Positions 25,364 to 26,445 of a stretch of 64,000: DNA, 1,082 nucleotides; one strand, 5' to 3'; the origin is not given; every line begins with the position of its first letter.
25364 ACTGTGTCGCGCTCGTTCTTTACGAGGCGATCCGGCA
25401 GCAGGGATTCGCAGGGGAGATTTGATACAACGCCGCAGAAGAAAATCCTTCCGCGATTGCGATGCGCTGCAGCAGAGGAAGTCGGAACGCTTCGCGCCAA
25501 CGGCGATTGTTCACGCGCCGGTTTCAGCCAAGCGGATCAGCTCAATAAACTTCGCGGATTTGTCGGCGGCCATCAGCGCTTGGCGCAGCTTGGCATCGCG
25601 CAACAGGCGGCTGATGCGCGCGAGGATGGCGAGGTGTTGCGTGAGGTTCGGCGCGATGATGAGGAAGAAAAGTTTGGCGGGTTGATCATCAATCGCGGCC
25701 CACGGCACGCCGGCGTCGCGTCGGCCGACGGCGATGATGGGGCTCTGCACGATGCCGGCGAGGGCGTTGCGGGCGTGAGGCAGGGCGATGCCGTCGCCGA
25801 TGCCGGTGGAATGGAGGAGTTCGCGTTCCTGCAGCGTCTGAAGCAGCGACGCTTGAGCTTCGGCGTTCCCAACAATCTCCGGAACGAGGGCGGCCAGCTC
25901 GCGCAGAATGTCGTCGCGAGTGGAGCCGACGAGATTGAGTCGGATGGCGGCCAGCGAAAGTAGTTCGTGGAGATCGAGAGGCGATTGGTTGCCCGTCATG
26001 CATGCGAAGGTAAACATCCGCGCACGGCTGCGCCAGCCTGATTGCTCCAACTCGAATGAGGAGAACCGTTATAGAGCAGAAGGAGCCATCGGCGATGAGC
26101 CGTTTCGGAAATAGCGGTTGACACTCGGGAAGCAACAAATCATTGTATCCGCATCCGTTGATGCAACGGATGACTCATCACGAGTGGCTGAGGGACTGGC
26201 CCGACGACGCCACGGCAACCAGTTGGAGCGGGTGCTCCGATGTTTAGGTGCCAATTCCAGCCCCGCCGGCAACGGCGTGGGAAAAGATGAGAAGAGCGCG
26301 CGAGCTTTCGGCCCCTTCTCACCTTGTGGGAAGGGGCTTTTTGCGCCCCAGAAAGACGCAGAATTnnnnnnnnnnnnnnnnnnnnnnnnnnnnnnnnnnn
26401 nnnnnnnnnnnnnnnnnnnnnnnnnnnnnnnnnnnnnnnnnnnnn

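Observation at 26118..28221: SAM-I riboswitch gating a ThrC-like / CysO-like (GG) / NIL-domain operon: candidate sulfur-carrier-protein route to homocysteine from O-phosphohomoserine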

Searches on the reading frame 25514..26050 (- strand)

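Call 7: search_protein_families(library=pfam, proteins=[window:25514-26050:-], max_evalue=0.01)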
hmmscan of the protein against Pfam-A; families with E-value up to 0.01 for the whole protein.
window:25514-26050:- (179 aa): 1 family
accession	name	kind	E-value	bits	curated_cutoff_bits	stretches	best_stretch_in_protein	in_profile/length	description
PF00359.27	PTS_EIIA_2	-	4e-28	98.6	27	1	30-172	2-141/144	Phosphoenolpyruvate-dependent sugar phosphotransferase system, EIIA 2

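Call 8: search_protein_families(library=ncbifam, proteins=[window:25514-26050:-], max_evalue=0.01)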
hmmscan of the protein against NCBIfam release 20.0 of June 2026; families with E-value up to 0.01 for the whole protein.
window:25514-26050:- (179 aa): 9 families
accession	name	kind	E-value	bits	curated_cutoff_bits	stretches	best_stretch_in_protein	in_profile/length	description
TIGR00848.1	fruA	subfamily_domain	1.3e-24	86.5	103.5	1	33-159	4-129/129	fructose PTS transporter subunit IIA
TIGR01419.1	nitro_reg_IIA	equivalog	9.5e-20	70.9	138.7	1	27-164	2-135/145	PTS IIA-like nitrogen regulatory protein PtsN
NF007389.0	PRK09913.1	equivalog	3.9e-19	69.1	151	1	31-162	4-133/148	PTS fructose transporter subunit IIA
NF007293.0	PRK09765.1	equivalog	1.4e-11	43.7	763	1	26-171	3-148/639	PTS 2-O-a-mannosyl-D-glycerate transporter subunit IIABC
NF008145.0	PRK10896.1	equivalog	2.5e-11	43.5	221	1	20-172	3-153/161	PTS IIA-like nitrogen regulatory protein PtsN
NF008319.0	PRK11109.1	equivalog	5e-10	39.2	302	1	33-172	6-139/376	fused PTS fructose transporter subunit IIA/HPr protein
NF011663.0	PRK15083.1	subfamily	1.8e-07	29.6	589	1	36-173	502-635/639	PTS mannitol transporter subunit IICBA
NF010351.0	PRK13779.1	equivalog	5.8e-06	25.4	766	1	38-171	11-138/503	bifunctional PTS system fructose-specific transporter subunit IIA/HPr protein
NF007358.0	PRK09854.1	equivalog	0.0044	17.2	192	1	86-172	61-144/147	PTS mannitol transporter subunit IIA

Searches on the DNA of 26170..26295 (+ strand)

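Call 58: build_rna_model(alignment_id=A5)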
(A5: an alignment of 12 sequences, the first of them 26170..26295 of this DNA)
Model R1 built from alignment A5 (12 sequences, 136 columns); structure: RNAalifold consensus.
model positions 122; base pairs 23; branch points 2; effective number of sequences 1.83; information 0.59 bits per position. Calibrated on 0.2 Mb of random sequence (short: E-values are rough).
structure used (alignment columns):
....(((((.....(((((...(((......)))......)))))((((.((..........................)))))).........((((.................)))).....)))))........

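Call 59: search_with_rna_model(model_id=R1, sources=[window, L007, L008, L009, L010, L011, L012, L013, L014, L015, L016, L017, L018, L019, L020, L021, L022, L023, L024, L025, L026, L027, L028, L029, L030, L031, L032, L033, L034, L035, L036, L037, L038, L039, L040, L041, L042, L043, L044, L045, L046, L047, L048, L049, L050, L051, L052, L053, L054, L055, L056, L057, L058, L059, L060, L061, L062, L063, L064, L065, L066, L067, L068, L069, L070, L071, L072, L073, L074, L075, L076, L077, L078, L079, L080, L081, L082, L083, L084, L085, L086], max_evalue=1, make_alignment=true)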
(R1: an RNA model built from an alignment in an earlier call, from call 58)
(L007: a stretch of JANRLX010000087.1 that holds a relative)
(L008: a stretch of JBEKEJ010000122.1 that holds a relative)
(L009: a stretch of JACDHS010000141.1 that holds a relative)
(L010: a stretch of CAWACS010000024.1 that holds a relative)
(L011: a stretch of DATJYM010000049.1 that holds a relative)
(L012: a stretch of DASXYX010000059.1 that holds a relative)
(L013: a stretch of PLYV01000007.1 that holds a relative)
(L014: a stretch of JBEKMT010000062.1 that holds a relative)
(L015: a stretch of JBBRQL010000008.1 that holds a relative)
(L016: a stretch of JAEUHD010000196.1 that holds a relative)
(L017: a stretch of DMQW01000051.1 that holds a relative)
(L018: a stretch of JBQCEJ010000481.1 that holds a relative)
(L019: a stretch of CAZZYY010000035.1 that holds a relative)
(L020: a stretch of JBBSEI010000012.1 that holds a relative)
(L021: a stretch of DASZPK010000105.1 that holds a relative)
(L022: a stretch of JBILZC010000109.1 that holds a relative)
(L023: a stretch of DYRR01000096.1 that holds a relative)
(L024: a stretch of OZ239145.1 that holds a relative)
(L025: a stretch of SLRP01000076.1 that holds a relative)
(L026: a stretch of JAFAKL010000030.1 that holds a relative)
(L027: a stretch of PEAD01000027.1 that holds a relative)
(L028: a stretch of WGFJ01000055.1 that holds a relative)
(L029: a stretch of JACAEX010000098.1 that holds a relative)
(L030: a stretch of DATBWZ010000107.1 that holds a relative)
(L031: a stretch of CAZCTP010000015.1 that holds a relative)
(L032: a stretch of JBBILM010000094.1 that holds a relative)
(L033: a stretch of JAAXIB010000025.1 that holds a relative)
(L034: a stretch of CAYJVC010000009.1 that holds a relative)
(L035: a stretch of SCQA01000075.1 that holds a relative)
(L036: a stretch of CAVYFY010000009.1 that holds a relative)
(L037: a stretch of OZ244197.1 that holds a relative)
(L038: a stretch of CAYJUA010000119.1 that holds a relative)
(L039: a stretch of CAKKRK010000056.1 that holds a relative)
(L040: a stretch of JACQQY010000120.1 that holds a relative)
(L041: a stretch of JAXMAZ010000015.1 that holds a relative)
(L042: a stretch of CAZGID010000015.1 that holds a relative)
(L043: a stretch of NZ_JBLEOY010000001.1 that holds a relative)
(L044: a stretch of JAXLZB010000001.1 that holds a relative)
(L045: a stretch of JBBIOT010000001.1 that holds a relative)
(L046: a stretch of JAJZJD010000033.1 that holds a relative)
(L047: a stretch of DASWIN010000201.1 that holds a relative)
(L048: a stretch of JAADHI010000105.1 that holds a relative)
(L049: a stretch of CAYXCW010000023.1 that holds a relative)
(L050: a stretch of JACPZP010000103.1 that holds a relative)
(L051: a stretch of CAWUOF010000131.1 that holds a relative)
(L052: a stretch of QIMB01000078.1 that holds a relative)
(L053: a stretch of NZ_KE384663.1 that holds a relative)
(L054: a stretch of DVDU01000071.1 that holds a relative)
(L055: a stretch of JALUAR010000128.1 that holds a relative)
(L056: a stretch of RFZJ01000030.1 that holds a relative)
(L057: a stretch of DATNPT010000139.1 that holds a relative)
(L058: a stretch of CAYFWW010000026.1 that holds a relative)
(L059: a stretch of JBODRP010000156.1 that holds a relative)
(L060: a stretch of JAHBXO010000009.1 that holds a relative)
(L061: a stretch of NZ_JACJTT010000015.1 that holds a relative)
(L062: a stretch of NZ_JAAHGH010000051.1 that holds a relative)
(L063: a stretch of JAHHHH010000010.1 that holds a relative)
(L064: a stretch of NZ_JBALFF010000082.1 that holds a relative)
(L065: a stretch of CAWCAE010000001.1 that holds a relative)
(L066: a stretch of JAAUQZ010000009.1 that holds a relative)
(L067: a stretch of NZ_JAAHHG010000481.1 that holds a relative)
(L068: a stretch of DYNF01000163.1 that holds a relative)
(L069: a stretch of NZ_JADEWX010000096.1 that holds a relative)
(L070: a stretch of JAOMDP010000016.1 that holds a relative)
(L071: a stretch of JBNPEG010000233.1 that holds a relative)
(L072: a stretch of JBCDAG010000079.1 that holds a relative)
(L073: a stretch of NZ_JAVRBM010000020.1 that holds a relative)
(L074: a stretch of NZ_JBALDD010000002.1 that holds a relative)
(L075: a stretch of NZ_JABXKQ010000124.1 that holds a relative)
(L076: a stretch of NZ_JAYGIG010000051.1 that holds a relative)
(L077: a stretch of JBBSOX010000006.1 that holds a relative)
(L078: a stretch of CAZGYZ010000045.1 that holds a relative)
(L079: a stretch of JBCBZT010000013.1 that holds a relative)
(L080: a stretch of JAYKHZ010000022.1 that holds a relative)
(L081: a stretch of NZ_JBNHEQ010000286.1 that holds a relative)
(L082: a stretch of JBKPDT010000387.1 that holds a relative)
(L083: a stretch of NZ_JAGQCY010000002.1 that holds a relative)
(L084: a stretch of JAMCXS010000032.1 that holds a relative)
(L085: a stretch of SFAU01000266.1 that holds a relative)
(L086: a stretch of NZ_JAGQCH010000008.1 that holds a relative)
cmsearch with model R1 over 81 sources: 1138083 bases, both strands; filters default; matches with E-value up to 1: 29.
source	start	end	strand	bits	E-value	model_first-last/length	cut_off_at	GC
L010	7762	7883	+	120.2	3.1e-30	1-122/122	no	0.66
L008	1570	1691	+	114.6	1.1e-28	1-122/122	no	0.66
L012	7806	7926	+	114.4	1.3e-28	1-122/122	no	0.55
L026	7800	7920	+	114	1.7e-28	1-122/122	no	0.57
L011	7740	7861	+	113.7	2.1e-28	1-122/122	no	0.64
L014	7791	7913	+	113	3.2e-28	1-122/122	no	0.5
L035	4500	4622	+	109.2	3.8e-27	1-122/122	no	0.47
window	26170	26295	+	108.5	5.8e-27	1-122/122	no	0.61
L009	6558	6679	+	107.7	9.5e-27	1-122/122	no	0.56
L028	7819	7935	+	105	5.7e-26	1-122/122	no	0.6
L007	329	454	+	100.2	1.2e-24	1-122/122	no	0.52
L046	4842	4950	+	99.8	1.6e-24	1-122/122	no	0.46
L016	7772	7901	+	99.3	2.2e-24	1-122/122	no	0.62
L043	7800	7902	+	97.8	5.8e-24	1-122/122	no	0.48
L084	7757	7871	+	92.5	1.7e-22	1-122/122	no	0.62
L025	286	410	+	91.6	3.1e-22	1-122/122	no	0.57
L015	2926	3055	+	91.4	3.5e-22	1-122/122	no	0.64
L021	7779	7917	+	86.6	8.1e-21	1-122/122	no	0.6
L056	6326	6447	+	86.4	8.9e-21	1-122/122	no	0.56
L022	1544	1697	+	85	2.1e-20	1-122/122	no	0.56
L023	7761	7897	+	83.6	5.4e-20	1-122/122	no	0.64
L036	7800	7911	+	82.8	9.4e-20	1-122/122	no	0.57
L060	7753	7886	+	82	1.5e-19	1-122/122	no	0.6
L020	7803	7927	+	80.6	3.9e-19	1-122/122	no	0.64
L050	7684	7854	+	79.4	8.4e-19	1-122/122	no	0.55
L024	7755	7892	+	71.4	1.4e-16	1-122/122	no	0.57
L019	1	135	+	68.5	9.4e-16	4-122/122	5'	0.65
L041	7669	7825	+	67.7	1.5e-15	1-122/122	no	0.69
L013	4682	4766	+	21.3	0.015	1-122/122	no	0.38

Alignment A6: 29 matches aligned to the model, 239 columns, each read 5' to 3' on its own strand. Consensus structure (alignment columns), stored with it:
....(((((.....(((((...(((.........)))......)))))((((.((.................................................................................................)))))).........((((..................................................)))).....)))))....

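Call 68: search_with_rna_model(model_id=R1, source=L087, max_evalue=1)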
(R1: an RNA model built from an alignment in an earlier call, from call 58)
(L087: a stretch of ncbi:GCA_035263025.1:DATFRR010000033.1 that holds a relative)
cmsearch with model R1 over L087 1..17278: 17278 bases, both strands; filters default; matches with E-value up to 1: 1.
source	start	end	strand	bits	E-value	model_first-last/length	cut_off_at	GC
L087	7876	7992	+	80.3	6.8e-21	1-122/122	no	0.68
